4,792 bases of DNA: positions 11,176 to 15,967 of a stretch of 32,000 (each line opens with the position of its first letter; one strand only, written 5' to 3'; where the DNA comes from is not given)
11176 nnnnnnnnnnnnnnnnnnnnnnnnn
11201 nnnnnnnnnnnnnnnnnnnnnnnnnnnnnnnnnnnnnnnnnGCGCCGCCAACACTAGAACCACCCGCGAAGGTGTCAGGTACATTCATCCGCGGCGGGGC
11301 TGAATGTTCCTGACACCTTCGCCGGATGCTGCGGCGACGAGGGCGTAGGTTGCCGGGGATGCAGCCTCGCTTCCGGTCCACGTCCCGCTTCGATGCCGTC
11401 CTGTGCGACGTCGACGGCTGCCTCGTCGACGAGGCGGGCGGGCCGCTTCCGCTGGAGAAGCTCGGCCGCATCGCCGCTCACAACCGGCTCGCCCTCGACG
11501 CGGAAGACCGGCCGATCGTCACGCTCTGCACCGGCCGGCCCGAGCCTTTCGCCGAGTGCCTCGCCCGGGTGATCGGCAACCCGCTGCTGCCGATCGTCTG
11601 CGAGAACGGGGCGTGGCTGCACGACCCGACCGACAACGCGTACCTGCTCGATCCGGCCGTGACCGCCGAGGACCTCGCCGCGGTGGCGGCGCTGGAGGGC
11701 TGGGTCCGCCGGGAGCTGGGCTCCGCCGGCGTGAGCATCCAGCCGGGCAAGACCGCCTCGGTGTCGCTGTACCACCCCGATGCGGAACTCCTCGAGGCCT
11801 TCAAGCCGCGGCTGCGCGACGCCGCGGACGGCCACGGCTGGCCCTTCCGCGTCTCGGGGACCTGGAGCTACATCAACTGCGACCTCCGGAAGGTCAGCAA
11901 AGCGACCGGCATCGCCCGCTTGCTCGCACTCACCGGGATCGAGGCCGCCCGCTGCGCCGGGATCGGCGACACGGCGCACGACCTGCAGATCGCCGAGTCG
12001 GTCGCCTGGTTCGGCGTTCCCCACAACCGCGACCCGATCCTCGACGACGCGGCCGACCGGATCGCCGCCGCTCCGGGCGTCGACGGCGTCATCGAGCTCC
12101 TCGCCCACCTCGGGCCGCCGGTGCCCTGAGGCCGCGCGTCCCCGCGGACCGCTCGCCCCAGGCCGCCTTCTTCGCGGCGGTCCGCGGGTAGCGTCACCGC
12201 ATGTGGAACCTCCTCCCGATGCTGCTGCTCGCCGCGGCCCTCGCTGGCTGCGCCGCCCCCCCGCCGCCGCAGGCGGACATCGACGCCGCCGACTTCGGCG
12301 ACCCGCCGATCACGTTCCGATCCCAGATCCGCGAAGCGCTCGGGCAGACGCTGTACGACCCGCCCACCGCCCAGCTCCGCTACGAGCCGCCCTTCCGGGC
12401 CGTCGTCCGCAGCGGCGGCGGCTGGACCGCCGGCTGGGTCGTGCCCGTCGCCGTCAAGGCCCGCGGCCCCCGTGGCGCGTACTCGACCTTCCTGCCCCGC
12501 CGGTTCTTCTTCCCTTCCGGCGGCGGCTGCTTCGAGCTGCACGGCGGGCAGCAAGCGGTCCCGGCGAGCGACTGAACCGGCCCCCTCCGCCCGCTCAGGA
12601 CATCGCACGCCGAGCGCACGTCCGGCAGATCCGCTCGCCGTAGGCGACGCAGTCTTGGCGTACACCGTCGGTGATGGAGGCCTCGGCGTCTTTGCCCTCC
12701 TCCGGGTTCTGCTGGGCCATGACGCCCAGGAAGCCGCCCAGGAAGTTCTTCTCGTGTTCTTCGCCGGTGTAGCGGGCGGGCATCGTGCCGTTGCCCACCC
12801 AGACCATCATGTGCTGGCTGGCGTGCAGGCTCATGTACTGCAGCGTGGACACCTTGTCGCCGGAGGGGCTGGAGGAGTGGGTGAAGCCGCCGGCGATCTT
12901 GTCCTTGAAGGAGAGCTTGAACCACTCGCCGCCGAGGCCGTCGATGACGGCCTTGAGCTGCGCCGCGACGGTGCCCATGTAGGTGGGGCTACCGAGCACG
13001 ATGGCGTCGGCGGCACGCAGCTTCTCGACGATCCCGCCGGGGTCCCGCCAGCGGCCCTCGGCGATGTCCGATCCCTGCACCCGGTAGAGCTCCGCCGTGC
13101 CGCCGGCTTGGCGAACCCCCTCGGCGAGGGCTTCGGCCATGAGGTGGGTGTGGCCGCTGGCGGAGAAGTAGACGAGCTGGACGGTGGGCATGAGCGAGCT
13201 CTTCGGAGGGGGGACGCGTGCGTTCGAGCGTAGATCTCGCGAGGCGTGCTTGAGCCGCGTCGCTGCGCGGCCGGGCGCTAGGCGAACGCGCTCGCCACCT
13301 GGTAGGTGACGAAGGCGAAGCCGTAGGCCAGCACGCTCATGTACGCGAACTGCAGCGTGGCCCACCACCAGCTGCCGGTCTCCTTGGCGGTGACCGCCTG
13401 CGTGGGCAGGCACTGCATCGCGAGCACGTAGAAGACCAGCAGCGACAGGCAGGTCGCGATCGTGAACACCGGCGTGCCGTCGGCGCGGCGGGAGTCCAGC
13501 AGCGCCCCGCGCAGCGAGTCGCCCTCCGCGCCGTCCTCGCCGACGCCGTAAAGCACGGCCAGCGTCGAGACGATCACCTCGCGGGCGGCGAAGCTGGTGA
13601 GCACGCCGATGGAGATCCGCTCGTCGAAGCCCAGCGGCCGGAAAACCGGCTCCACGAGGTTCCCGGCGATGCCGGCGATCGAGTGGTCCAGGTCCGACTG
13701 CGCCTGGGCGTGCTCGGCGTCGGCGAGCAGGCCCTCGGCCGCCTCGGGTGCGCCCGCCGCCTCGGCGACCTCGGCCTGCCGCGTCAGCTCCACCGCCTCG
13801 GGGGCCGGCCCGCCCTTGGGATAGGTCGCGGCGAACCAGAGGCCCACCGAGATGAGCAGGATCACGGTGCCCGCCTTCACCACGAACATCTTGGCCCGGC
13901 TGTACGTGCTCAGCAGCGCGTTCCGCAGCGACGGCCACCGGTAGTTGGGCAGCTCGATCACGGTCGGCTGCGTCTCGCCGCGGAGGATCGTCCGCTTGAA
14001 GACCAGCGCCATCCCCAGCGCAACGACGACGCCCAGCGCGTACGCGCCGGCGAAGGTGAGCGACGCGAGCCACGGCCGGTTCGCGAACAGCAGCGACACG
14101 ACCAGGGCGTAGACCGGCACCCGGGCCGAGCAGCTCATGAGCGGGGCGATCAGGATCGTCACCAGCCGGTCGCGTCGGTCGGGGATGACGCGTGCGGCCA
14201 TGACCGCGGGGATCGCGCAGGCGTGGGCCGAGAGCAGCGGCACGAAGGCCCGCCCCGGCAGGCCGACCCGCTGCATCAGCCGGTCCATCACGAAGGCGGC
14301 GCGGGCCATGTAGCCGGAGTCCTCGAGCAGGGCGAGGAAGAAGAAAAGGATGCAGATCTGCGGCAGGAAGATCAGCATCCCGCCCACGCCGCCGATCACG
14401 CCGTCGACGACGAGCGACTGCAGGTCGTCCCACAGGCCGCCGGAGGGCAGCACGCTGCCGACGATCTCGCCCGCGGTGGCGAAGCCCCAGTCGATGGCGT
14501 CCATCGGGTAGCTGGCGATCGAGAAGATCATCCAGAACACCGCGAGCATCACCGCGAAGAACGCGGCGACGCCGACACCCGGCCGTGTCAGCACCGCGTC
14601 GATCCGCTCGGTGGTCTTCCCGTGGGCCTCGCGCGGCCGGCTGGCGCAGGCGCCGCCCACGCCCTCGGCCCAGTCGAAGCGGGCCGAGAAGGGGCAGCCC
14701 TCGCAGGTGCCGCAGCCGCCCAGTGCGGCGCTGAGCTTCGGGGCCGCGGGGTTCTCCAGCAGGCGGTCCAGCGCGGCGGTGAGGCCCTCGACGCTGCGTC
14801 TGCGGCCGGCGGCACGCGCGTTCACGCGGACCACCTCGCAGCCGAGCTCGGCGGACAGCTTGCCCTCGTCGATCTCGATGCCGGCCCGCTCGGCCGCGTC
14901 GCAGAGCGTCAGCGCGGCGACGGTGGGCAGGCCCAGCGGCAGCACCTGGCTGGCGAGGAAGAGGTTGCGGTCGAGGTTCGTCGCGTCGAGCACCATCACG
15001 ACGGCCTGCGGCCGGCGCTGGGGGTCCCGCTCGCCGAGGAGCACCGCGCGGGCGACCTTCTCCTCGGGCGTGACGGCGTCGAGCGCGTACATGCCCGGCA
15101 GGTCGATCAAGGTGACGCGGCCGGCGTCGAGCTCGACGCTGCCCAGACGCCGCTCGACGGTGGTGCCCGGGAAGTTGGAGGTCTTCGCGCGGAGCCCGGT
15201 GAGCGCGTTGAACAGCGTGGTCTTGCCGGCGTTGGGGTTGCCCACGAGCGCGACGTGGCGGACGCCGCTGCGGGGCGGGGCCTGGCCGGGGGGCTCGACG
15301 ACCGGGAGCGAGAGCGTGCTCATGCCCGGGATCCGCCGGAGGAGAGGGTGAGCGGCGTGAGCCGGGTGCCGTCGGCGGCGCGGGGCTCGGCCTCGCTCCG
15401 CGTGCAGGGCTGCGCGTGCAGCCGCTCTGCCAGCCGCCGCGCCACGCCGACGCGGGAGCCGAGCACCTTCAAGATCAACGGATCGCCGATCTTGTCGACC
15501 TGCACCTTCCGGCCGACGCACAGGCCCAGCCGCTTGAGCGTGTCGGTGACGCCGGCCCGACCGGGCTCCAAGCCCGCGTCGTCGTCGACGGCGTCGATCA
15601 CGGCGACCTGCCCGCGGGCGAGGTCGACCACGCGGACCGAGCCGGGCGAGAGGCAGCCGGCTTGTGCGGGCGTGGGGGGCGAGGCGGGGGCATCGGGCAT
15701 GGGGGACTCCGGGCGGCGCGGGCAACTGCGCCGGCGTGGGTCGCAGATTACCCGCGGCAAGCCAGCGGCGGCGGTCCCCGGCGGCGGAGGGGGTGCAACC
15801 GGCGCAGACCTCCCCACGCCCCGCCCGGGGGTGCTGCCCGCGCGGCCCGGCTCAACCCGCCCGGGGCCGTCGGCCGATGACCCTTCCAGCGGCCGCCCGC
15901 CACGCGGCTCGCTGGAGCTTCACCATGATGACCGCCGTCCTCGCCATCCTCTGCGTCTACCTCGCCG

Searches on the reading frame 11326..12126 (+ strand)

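Call 11: search_protein_families(library=pfam, proteins=[window:11326-12126:+])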
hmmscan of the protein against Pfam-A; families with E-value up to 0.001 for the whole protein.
window:11326-12126:+ (267 aa): 2 families
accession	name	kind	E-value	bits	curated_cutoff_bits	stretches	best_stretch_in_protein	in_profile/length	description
PF08282.18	Hydrolase_3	-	4.7e-10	40.1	20.9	1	26-106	2-74/255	haloacid dehalogenase-like hydrolase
PF12710.13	HAD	-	0.00046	21.1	27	0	171-224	137-189/189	haloacid dehalogenase-like hydrolase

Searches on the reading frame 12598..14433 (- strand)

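Call 11: search_protein_families(library=pfam, proteins=[window:12598-14433:-])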
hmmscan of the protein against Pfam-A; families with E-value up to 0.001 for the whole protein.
window:12598-14433:- (612 aa): 2 families
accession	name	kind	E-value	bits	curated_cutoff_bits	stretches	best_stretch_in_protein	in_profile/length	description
PF03358.20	FMN_red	-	7.4e-13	48.8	24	1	426-544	13-139/152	NADPH-dependent FMN reductase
PF02525.22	Flavodoxin_2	-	7.2e-05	23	27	1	429-499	17-102/198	Flavodoxin-like fold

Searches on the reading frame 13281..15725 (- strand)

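Call 11: search_protein_families(library=pfam, proteins=[window:13281-15725:-])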
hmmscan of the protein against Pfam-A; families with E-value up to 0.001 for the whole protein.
window:13281-15725:- (815 aa): 5 families
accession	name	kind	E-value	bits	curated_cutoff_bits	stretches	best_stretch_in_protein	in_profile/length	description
PF02421.24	FeoB_N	-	1.6e-49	167.9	27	1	157-305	2-145/156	Ferrous iron transport protein B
PF07670.19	Gate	-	3.9e-35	120.9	29.6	2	451-543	2-101/104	Nucleoside recognition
PF01926.29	MMR_HSR1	-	3.6e-19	69.4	21.9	1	157-252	1-90/113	50S ribosome-binding GTPase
PF07664.17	FeoB_C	-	1.3e-17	63.6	26.6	1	560-610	3-54/54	Ferrous iron transport protein B C terminus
PF09439.16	SRPRB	-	0.00083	19.2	25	0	156-216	4-60/178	Signal recognition particle receptor beta subunit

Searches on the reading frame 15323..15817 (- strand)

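Call 11: search_protein_families(library=pfam, proteins=[window:15323-15817:-])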
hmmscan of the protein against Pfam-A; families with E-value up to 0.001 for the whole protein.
window:15323-15817:- (165 aa): 1 family
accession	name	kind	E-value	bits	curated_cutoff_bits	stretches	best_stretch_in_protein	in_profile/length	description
PF04023.20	FeoA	-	3.9e-06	27.3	23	1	64-134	4-71/74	FeoA domain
